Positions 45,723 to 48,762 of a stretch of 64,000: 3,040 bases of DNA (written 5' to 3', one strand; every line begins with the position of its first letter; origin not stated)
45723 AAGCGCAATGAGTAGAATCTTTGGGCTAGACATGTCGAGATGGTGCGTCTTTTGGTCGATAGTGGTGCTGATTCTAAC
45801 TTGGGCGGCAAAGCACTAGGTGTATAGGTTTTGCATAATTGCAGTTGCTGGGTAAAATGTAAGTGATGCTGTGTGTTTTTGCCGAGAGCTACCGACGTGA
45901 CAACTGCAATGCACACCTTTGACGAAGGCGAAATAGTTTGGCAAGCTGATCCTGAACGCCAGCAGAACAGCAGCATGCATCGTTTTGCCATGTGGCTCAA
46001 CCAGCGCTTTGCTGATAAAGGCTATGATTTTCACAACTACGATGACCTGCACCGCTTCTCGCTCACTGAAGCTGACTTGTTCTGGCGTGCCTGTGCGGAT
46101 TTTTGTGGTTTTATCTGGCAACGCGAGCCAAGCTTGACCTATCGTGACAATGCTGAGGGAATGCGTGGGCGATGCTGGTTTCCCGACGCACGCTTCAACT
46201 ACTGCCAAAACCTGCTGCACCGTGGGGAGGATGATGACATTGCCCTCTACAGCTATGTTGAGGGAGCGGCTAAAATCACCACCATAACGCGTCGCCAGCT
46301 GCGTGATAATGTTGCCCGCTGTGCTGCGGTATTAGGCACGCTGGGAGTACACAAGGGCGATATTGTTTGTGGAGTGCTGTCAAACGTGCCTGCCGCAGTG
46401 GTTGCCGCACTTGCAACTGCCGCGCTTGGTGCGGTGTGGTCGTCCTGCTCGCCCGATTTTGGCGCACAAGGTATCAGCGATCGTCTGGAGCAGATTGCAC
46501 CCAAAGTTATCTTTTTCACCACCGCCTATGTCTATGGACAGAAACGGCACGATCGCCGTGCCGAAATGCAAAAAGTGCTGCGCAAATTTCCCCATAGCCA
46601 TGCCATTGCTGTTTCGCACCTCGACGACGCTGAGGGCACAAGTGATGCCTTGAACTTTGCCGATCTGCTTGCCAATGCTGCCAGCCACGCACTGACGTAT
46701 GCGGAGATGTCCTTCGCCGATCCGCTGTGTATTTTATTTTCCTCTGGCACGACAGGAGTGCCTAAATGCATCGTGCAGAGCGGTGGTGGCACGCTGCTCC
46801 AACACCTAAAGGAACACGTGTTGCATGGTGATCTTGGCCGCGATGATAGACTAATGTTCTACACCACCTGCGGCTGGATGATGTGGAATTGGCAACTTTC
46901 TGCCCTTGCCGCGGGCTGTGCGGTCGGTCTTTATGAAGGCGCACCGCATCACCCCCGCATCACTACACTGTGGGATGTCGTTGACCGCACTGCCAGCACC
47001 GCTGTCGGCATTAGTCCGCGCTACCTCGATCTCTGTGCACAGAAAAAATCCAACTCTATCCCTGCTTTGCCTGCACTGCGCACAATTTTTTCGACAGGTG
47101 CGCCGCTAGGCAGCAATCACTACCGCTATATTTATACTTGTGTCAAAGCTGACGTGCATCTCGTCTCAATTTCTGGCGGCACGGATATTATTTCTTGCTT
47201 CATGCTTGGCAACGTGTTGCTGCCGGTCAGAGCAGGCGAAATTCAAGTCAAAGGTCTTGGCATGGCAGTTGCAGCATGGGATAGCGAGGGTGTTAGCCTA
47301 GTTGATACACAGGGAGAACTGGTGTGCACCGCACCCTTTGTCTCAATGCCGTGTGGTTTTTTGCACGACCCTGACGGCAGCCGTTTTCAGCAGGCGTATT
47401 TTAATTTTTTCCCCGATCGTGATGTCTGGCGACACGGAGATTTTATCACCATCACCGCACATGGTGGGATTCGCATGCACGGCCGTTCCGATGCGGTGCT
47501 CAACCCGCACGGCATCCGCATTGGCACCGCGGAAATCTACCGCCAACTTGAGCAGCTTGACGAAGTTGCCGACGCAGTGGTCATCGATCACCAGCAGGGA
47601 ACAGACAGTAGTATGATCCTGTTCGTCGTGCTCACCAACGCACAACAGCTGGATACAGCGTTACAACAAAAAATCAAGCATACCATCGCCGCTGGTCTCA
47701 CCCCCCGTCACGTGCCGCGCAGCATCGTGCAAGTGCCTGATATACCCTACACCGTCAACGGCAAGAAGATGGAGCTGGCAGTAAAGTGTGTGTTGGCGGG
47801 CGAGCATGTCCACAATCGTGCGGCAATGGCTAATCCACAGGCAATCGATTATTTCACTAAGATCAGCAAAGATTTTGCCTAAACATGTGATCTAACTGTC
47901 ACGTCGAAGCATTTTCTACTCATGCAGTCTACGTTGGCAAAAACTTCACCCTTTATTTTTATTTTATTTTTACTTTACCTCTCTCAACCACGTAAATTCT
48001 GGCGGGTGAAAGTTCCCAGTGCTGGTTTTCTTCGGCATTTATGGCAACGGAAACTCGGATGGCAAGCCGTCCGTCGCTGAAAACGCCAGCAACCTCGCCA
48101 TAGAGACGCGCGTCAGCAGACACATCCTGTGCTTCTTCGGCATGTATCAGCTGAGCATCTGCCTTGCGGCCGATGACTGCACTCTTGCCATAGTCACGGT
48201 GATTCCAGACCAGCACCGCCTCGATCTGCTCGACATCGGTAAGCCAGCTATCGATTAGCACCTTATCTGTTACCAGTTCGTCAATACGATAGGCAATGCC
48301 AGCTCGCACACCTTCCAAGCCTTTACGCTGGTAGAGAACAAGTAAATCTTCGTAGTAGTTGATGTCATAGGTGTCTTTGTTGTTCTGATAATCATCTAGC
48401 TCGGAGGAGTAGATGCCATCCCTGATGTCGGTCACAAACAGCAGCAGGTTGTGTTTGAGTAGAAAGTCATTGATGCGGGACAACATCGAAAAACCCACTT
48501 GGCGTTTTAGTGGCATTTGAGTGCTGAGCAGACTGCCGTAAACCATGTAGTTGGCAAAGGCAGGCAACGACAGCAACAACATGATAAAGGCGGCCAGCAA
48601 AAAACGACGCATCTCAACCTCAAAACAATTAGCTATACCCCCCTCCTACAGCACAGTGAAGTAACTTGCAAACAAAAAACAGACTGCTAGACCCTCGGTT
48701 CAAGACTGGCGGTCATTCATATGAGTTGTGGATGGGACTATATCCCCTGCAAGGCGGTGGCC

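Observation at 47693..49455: A 1.4-kb accessory segment is bracketed by the live and a decayed 3' end of the acetoacetyl-CoA synthetase gene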

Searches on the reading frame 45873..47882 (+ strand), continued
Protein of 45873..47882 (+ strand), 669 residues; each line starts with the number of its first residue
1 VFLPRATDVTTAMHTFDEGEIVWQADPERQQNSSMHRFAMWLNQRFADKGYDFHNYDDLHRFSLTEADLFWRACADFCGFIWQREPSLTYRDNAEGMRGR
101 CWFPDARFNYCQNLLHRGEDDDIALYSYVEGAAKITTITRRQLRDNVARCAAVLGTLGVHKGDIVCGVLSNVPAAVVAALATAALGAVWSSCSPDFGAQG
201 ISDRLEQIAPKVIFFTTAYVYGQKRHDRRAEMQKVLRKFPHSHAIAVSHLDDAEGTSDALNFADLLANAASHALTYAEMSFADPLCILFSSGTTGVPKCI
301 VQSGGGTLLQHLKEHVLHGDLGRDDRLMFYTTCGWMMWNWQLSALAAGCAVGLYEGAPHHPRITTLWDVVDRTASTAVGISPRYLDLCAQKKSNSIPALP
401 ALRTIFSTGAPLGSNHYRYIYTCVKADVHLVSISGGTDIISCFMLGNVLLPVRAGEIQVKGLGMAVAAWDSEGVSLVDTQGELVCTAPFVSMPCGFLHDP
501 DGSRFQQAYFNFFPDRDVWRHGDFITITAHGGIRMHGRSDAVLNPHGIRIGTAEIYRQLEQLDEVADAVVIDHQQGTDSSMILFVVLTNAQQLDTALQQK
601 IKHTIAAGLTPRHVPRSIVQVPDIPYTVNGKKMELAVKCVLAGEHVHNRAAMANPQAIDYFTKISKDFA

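Call 36: find_encoding_contigs(protein=P0122, flank=10000, max_places=3)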
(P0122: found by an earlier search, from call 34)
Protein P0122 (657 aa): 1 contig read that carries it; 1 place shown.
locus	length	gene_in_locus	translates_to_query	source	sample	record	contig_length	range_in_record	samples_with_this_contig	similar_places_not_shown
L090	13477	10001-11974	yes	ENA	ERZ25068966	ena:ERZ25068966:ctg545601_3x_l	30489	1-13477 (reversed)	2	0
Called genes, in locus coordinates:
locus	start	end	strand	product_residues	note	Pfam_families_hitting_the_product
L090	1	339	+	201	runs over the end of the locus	-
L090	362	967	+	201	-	-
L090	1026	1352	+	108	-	-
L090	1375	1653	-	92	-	-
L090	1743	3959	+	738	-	PF18072:FGAR-AT_linker, PF00586:AIRS, PF02769:AIRS_C, PF00586:AIRS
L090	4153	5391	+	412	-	PF01555:N6_N4_Mtase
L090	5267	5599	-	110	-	-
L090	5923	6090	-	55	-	PF00471:Ribosomal_L33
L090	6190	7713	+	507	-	-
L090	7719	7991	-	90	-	PF04977:DivIC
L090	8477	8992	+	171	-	PF04069:OpuAC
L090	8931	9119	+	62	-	-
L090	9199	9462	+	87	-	PF04069:OpuAC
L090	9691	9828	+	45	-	-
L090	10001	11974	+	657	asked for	PF16177:ACAS_N (weak), PF00501:AMP-binding, PF13193:AMP-binding_C (weak)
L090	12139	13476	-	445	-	?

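Call 47: search_protein_families(library=pfam, proteins=[L090:12139-13476:-, L089:13227-13763:-, L087:12750-13622:-, L088:11017-11568:-], max_evalue=0.01)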
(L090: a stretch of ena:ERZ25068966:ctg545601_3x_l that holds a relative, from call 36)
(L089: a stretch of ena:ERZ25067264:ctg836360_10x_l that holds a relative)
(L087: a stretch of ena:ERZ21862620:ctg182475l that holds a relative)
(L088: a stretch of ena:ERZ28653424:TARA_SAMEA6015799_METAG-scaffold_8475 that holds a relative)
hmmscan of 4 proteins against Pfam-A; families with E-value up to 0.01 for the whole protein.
L090:12139-13476:- (445 aa): 2 families
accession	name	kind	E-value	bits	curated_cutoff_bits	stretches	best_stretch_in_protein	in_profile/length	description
PF03442.20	CBM_X2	-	0.00022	21.7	28.9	0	142-172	27-58/83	Carbohydrate binding domain X2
PF23932.1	SP10_terminator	-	0.008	16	27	0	198-274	113-190/279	Phage termination protein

L089:13227-13763:- (178 aa): 0 families

L087:12750-13622:- (290 aa): 0 families

L088:11017-11568:- (183 aa): 0 families

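Call 48: search_protein_families(library=ncbifam, proteins=[window:45873-47879:+, L089:13227-13763:-, L090:12139-13476:-], max_evalue=0.01)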
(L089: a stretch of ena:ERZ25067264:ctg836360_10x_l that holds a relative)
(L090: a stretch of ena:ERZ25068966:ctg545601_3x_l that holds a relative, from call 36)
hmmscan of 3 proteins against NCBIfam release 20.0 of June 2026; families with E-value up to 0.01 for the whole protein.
window:45873-47879:+ (669 aa): 80 families (the best 25 are shown)
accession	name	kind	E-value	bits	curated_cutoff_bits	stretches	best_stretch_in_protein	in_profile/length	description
NF002937.0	PRK03584.1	subfamily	8.5e-240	797.4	639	1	18-666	3-653/657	acetoacetate--CoA ligase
TIGR01217.1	ac_ac_CoA_syn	equivalog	1.2e-224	747.2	520.9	1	20-665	4-648/652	acetoacetate--CoA ligase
TIGR02188.1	Ac_CoA_lig_AcsA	equivalog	1e-66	225.6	724.95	1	53-660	4-625/629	acetate--CoA ligase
NF001208.0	PRK00174.1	subfamily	1.1e-63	215.7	657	1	48-663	21-643/649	acetate--CoA ligase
NF007815.0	PRK10524.1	equivalog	3.3e-51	174.6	955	1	55-661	3-623/629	propionate--CoA ligase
TIGR02316.1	propion_prpE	equivalog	8.1e-46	156.9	827.4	1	55-660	2-621/628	propionate--CoA ligase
NF003313.0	PRK04319.1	equivalog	9.6e-35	119.8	729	1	117-638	56-558/574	acetate--CoA ligase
TIGR01733.1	AA-adenyl-dom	subfamily_domain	1.2e-29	103.4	317.4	1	141-570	3-409/409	amino acid adenylation domain-containing protein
NF004837.0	PRK06187.1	subfamily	2.4e-29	102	476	1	137-633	33-514/531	long-chain-fatty-acid--CoA ligase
NF004814.0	PRK06164.1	equivalog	1.7e-27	96.2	677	1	136-632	34-520/540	acyl-CoA synthetase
NF047394.1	AcylCoAsynMbcS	equivalog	3.5e-23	82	850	1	110-634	14-513/525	acyl-CoA synthetase MbcS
NF004114.0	PRK05605.1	equivalog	1.7e-22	79.5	766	1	137-638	59-566/575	long-chain-fatty-acid--CoA ligase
TIGR03098.1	ligase_PEP_1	hypoth_equivalog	4.6e-22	78.2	592.35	1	136-632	24-509/517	acyl-CoA ligase (AMP-forming), exosortase A system-associated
TIGR03208.1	cyc_hxne_CoA_lg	equivalog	4.1e-21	75.3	792.3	1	120-632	36-531/538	cyclohexanecarboxylate-CoA ligase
NF005801.1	PRK07656.1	equivalog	2.1e-20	72.9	657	2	137-329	26-210/500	FadD3 family acyl-CoA ligase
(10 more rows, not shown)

L089:13227-13763:- (178 aa): 0 families

L090:12139-13476:- (445 aa): 0 families
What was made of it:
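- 45873..47882 (+): Live acetoacetate-CoA ligase (AACS) gene. The likely real start is the ATG at 45909, giving 657 aa. It is the core gene on the left of the variable locus. TIGR01217 equivalog at 747 bits against a cut-off of 521 (call 48).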

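Call 71: search_protein_families(library=phrogs, proteins=[L089:13227-13763:-], max_evalue=0.001)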
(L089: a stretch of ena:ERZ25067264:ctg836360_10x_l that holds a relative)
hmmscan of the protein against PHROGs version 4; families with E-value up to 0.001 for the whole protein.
L089:13227-13763:- (178 aa): 0 families

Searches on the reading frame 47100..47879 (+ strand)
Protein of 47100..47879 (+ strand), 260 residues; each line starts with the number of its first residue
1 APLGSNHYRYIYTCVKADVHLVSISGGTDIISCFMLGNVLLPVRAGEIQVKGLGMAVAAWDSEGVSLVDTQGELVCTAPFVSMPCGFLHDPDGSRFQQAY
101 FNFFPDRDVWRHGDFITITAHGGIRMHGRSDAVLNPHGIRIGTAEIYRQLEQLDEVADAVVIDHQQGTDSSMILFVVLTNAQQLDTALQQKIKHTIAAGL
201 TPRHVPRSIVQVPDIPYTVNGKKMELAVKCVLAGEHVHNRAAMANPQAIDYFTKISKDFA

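Call 55: find_related_loci(query=window:47100-47879:+, collection=metagenome_contigs, flank=6000)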
Query window:47100-47879:+ (260 aa) in metagenome_contigs; peptide patterns used: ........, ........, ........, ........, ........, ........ (x = any residue, [..] = any of these).
521 stretches matched a pattern; 381 encode a relative of the query (tblastn E <= 1e-3); the best 80 are kept; 80 distinct loci.
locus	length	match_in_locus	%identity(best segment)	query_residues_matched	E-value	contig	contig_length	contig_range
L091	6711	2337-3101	56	1-257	2e-95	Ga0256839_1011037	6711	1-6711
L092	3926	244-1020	53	1-259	3e-95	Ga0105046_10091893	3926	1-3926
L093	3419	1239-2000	54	1-256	3e-95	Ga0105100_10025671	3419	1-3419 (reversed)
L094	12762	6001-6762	58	1-255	2e-94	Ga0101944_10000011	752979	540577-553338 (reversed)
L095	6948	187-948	54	1-256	2e-94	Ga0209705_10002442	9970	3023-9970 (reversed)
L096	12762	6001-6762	58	1-255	2e-94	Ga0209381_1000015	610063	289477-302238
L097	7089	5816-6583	56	1-255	6e-94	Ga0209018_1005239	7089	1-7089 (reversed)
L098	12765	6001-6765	56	1-257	3e-93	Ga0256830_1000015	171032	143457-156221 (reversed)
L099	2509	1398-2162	53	1-257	8e-96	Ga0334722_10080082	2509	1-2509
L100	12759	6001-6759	53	1-255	2e-92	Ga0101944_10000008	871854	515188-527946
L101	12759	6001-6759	54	1-255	1e-92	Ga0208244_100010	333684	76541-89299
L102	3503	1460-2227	56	1-255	1e-93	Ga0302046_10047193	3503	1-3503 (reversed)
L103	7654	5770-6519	54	1-252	9e-93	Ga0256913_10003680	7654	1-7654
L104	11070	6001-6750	55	1-252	3e-92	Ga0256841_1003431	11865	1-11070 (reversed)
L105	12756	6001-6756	54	1-254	4e-92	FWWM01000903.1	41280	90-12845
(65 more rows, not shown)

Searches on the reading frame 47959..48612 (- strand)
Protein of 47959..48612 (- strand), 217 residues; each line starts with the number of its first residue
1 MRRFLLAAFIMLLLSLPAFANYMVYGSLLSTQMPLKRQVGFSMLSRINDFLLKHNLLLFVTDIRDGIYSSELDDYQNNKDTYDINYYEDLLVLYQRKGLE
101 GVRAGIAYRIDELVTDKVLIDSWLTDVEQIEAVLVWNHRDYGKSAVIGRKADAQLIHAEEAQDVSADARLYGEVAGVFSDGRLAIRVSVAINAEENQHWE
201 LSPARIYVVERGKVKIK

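Call 9: search_protein_families(library=pfam, proteins=[window:47962-48612:-], max_evalue=0.01)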
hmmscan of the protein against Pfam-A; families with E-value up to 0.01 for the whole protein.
window:47962-48612:- (217 aa): 0 families

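Call 18: find_encoding_contigs(protein=window:47959-48612:-, flank=10000, max_places=10)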
Protein window:47959-48612:- (217 aa): 1 contig read that carries it; 1 place shown.
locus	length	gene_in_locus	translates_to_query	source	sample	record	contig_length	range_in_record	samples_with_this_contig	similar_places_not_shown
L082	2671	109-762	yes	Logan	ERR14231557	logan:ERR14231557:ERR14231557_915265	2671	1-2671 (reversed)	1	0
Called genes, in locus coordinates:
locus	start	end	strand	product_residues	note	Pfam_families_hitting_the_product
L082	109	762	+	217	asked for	-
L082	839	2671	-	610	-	?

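Call 34: list_cluster_members(proteins=[P0001, window:47959-48612:-, window:49564-50676:+, window:48721-49269:+])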
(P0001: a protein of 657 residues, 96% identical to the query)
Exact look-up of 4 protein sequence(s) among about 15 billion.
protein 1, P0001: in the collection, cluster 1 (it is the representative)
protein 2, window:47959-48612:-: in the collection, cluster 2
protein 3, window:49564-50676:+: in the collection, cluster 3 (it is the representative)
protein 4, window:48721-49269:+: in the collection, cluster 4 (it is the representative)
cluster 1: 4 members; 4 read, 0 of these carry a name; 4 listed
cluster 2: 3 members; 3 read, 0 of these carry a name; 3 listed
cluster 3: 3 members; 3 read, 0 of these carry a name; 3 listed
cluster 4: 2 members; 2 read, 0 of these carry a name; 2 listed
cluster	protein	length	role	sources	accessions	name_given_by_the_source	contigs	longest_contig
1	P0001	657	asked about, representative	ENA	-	-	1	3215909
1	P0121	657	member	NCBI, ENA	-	-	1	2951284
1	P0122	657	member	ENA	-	-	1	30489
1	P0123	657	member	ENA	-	-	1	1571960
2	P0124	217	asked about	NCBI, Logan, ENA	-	-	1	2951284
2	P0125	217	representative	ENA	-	-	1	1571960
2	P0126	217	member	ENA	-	-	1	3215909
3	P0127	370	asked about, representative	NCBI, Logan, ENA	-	-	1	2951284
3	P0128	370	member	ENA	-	-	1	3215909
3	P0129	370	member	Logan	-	-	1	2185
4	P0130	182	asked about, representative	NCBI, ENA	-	-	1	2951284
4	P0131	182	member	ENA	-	-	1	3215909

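Call 47: search_protein_families(library=pfam, proteins=[L090:12139-13476:-, L089:13227-13763:-], max_evalue=0.01)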
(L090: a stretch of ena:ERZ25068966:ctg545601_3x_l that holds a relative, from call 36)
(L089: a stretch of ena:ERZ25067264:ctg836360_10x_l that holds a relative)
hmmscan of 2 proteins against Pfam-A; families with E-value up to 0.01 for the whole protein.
L090:12139-13476:- (445 aa): 2 families
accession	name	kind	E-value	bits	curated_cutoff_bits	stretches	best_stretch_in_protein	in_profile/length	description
PF03442.20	CBM_X2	-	0.00022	21.7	28.9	0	142-172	27-58/83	Carbohydrate binding domain X2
PF23932.1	SP10_terminator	-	0.008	16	27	0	198-274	113-190/279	Phage termination protein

L089:13227-13763:- (178 aa): 0 families

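Call 48: search_protein_families(library=ncbifam, proteins=[window:47962-48612:-, L089:13227-13763:-, L090:12139-13476:-], max_evalue=0.01)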
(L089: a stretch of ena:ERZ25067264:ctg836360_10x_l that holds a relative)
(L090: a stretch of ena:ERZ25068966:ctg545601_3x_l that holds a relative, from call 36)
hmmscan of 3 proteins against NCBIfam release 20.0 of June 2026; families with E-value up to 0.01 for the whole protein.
window:47962-48612:- (217 aa): 0 families

L089:13227-13763:- (178 aa): 0 families

L090:12139-13476:- (445 aa): 0 families

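Call 56: find_homologous_proteins(query=window:47962-48612:-, max_evalue=0.001)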
Query window:47962-48612:- (217 aa): 3 proteins with E <= 0.001 among 467 candidates.
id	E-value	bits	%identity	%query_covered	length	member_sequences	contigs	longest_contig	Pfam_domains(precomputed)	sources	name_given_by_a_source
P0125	3.2e-131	453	96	100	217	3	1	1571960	-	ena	-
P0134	6.0e-87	309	72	97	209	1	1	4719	-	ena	-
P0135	5.4e-86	305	69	100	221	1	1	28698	-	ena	-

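Call 63: predict_structure(alignment_id=A4)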
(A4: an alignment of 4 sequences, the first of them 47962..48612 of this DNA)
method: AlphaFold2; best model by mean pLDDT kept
length: 217 residues; sequences in the alignment: 4
mean_pLDDT: 42.2   pTM: 0.33
mean pLDDT of the five models: 42.2, 38.2, 36.1, 34.3, 33.3
residues with pLDDT >= 90: 0; 70-90: 1; 50-70: 42; < 50: 174
segments of 3 or more residues with pLDDT < 50: 16-52, 54-162, 174-182, 191-203, 214-217
pLDDT, mean of each block of 10 residues (from residue 1): 66 48 27 26 43 38 27 40 37 42 38 37 43 40 44 43 51 48 51 41 50 49
secondary structure, 60 per line:
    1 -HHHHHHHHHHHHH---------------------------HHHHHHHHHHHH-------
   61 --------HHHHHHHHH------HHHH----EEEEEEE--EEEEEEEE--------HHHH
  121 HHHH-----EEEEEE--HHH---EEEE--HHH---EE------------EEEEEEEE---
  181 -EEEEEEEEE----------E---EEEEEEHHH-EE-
elements in order: H2-14 H42-53 H69-77 H84-87 E92-98 E101-108 H117-124 E130-135 E144-147 E170-177 E182-190 E205-210
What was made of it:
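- Tried and rejected: The AlphaFold model of hyp217 from a 4-sequence alignment had pLDDT 42, so no fold search was run (call 63).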

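Call 64: search_protein_representatives(protein=window:47962-48612:-)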
Query: 217 residues. Proteins with E-value up to 0.001 (for the whole library): 8; up to 1e-10: 3; up to 1e-30: 1. The best 8 are listed.
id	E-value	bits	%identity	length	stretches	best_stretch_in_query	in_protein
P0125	1.0e-131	453.1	96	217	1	1-217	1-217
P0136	6.6e-23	97.8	42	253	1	3-199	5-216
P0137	2.0e-14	70.1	34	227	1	8-198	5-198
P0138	3.0e-06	43.4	29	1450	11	140-198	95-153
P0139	4.0e-06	43.0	27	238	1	64-186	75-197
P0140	1.8e-05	40.9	29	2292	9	63-120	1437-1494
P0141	3.0e-05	40.1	30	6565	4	126-193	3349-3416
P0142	8.3e-05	38.7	31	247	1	63-190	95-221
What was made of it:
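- Tried and rejected: An exhaustive HMMER search for hyp217 found only 8 weak or moderate relatives and gave no functional clue (call 64).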

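Call 71: search_protein_families(library=phrogs, proteins=[window:47962-48612:-, L089:13227-13763:-], max_evalue=0.001)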
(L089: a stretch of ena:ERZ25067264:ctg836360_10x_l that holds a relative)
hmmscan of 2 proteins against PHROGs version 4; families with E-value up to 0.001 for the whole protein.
window:47962-48612:- (217 aa): 0 families

L089:13227-13763:- (178 aa): 0 families
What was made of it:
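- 47959..48612 (-): hyp217: a conserved orphan gene with a signal-peptide-like N-terminus, convergent with AACS. It is the first cassette gene. No Pfam, NCBIfam or PHROG match (calls 9, 48, 71).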
